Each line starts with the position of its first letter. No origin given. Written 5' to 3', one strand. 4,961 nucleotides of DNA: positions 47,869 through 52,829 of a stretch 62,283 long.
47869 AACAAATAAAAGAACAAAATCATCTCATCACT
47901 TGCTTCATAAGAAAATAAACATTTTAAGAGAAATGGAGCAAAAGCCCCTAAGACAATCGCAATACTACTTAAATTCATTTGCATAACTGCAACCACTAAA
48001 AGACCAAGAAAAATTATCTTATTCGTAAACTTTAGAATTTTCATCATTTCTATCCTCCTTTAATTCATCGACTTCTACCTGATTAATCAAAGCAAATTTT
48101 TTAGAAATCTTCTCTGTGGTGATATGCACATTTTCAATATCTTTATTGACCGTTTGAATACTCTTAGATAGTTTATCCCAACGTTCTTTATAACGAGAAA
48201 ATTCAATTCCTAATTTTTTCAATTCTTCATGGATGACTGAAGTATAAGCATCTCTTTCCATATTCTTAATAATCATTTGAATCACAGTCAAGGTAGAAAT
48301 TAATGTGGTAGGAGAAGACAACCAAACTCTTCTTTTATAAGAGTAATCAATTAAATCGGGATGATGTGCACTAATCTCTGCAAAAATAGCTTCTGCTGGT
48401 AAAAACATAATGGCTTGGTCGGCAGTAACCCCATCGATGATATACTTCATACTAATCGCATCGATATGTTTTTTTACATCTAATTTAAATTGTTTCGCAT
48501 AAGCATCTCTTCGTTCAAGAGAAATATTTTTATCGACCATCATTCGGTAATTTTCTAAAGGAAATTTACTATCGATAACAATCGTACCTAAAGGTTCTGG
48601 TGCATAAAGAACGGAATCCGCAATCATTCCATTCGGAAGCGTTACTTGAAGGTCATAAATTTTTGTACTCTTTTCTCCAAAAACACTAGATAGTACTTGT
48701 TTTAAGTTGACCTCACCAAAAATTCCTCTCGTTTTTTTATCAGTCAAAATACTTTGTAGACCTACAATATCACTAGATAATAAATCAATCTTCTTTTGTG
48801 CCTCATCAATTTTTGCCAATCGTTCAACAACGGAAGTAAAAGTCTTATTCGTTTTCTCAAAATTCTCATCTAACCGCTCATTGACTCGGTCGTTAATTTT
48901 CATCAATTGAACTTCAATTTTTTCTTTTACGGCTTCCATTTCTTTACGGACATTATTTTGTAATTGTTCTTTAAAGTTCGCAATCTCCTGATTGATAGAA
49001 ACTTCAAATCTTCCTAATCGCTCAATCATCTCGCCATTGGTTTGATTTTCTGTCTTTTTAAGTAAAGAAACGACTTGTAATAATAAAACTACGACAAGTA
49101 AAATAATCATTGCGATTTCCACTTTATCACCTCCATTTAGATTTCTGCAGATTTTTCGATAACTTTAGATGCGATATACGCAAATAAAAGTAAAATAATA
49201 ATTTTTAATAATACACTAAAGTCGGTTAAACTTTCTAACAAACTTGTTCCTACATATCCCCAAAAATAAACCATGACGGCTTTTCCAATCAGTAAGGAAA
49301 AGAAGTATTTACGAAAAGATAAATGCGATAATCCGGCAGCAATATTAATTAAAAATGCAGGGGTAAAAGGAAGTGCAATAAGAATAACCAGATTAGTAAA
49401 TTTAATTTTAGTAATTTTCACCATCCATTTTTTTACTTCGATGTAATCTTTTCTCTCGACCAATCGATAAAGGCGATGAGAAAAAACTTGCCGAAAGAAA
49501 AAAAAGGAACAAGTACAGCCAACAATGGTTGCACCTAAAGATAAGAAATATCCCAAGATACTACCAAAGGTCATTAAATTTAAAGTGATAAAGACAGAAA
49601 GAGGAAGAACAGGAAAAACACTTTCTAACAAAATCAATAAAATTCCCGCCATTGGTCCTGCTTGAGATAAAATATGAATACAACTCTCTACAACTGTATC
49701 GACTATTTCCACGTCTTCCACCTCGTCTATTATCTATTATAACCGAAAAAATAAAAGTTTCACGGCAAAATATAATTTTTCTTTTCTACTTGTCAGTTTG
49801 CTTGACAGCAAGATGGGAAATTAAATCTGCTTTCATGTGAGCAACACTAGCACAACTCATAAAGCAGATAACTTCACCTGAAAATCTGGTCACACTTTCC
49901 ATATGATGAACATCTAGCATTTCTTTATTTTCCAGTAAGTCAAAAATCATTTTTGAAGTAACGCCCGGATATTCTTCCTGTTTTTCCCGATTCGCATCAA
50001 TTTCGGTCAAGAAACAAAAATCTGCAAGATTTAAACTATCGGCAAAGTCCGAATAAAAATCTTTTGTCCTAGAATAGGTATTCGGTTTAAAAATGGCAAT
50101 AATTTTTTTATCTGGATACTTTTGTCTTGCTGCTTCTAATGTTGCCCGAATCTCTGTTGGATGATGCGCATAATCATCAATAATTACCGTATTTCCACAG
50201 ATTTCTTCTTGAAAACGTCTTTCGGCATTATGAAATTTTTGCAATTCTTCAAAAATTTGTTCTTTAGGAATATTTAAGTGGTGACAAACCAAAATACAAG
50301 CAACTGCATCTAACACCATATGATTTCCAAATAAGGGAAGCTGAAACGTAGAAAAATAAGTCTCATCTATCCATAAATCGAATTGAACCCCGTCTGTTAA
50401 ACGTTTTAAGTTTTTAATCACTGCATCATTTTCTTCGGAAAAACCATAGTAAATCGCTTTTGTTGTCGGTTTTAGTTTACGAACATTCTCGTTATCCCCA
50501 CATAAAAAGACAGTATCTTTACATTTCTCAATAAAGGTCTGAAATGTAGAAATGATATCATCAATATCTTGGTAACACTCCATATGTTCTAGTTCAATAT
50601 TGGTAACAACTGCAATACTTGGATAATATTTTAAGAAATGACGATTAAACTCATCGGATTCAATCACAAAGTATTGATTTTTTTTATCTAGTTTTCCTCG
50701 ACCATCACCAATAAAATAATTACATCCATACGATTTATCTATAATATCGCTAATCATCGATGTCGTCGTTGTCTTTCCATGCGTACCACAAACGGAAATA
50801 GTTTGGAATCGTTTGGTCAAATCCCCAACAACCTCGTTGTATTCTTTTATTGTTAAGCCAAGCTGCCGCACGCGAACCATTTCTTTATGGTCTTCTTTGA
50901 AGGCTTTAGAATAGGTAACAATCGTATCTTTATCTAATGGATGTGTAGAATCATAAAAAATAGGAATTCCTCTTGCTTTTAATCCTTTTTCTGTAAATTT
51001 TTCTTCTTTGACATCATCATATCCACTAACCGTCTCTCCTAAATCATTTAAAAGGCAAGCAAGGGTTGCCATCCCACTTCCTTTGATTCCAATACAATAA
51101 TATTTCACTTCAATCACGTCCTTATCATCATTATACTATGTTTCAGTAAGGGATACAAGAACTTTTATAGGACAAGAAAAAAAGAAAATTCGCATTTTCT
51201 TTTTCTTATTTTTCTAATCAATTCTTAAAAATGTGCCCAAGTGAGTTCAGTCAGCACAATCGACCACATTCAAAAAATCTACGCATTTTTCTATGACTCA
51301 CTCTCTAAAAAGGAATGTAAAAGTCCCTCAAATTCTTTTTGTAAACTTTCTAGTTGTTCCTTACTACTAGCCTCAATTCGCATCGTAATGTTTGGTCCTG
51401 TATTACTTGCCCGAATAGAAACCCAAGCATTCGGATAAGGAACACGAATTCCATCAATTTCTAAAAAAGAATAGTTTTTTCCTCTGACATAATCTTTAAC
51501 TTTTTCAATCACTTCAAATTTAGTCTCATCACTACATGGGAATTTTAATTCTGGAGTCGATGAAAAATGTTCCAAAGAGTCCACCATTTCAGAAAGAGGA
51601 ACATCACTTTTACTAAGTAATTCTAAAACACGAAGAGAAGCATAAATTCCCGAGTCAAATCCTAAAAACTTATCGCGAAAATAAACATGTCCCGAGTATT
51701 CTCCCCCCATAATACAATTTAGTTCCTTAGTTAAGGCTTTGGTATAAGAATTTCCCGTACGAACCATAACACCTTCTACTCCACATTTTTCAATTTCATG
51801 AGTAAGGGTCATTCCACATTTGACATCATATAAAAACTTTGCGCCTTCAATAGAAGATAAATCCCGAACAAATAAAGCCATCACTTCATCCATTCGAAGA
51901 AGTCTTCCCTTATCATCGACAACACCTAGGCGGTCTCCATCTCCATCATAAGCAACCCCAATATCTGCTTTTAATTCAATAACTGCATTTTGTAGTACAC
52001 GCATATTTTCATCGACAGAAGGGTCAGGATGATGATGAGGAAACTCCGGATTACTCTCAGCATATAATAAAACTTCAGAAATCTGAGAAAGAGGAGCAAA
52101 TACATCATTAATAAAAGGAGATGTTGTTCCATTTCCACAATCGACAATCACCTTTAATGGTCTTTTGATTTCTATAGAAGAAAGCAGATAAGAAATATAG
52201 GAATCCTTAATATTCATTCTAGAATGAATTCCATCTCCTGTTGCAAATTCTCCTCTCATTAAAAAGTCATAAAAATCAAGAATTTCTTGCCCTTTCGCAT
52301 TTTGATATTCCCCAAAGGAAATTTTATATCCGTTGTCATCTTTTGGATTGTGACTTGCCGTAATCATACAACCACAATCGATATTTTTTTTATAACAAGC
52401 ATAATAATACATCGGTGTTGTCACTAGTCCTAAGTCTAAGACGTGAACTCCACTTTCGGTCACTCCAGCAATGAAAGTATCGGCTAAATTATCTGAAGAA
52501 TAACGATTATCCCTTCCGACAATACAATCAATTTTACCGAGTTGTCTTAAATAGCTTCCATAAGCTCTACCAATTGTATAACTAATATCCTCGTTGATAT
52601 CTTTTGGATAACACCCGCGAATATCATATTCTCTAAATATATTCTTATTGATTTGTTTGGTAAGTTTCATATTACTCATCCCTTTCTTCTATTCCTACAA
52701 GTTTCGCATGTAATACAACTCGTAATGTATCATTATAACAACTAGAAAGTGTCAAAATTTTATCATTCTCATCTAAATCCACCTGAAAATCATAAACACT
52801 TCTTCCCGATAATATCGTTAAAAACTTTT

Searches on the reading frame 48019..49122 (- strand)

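Call 80: search_protein_families(library=pfam, proteins=[window:48019-49122:-], max_evalue=0.00001)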
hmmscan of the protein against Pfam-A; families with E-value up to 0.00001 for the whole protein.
window:48019-49122:- (367 aa): 1 family
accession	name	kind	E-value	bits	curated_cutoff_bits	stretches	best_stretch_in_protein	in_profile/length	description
PF02646.22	RmuC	-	3.2e-58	197.6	26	1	72-353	2-288/291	RmuC family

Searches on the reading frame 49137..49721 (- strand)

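Call 80: search_protein_families(library=pfam, proteins=[window:49137-49721:-], max_evalue=0.00001)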
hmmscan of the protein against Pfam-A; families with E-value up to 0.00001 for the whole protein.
window:49137-49721:- (194 aa): 1 family
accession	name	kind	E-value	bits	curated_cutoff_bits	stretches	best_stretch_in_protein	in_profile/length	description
PF09335.16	VTT_dom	-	1.2e-17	64.9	33.9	1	39-159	1-122/123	VTT domain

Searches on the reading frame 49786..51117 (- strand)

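Call 80: search_protein_families(library=pfam, proteins=[window:49786-51117:-], max_evalue=0.00001)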
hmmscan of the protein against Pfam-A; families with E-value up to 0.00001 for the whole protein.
window:49786-51117:- (443 aa): 3 families
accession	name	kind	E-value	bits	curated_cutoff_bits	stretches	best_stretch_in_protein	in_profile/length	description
PF08245.18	Mur_ligase_M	-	4.3e-21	76.2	24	1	109-277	1-199/200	Mur ligase middle domain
PF02875.26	Mur_ligase_C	-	8.5e-16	59.4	28.4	1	308-409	10-104/127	Mur ligase, glutamate ligase domain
PF01225.30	Mur_ligase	-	2.7e-14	53.7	21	1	6-104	2-94/95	Mur ligase family, catalytic domain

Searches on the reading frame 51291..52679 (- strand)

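Call 80: search_protein_families(library=pfam, proteins=[window:51291-52679:-], max_evalue=0.00001)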
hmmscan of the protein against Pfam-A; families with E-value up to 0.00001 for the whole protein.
window:51291-52679:- (462 aa): 4 families
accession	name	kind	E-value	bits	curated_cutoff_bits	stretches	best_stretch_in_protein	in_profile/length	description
PF02878.22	PGM_PMM_I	-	2.1e-32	112.1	22.5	1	13-120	2-111/138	Phosphoglucomutase/phosphomannomutase, alpha/beta/alpha domain I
PF02879.22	PGM_PMM_II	-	5.2e-20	72.3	29.3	1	160-258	2-103/103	Phosphoglucomutase/phosphomannomutase, alpha/beta/alpha domain II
PF02880.22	PGM_PMM_III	-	1.2e-18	67.7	20.7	1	264-369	3-112/115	Phosphoglucomutase/phosphomannomutase, alpha/beta/alpha domain III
PF00408.26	PGM_PMM_IV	-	2.7e-08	34.2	23.1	1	377-450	1-65/68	Phosphoglucomutase/phosphomannomutase, C-terminal domain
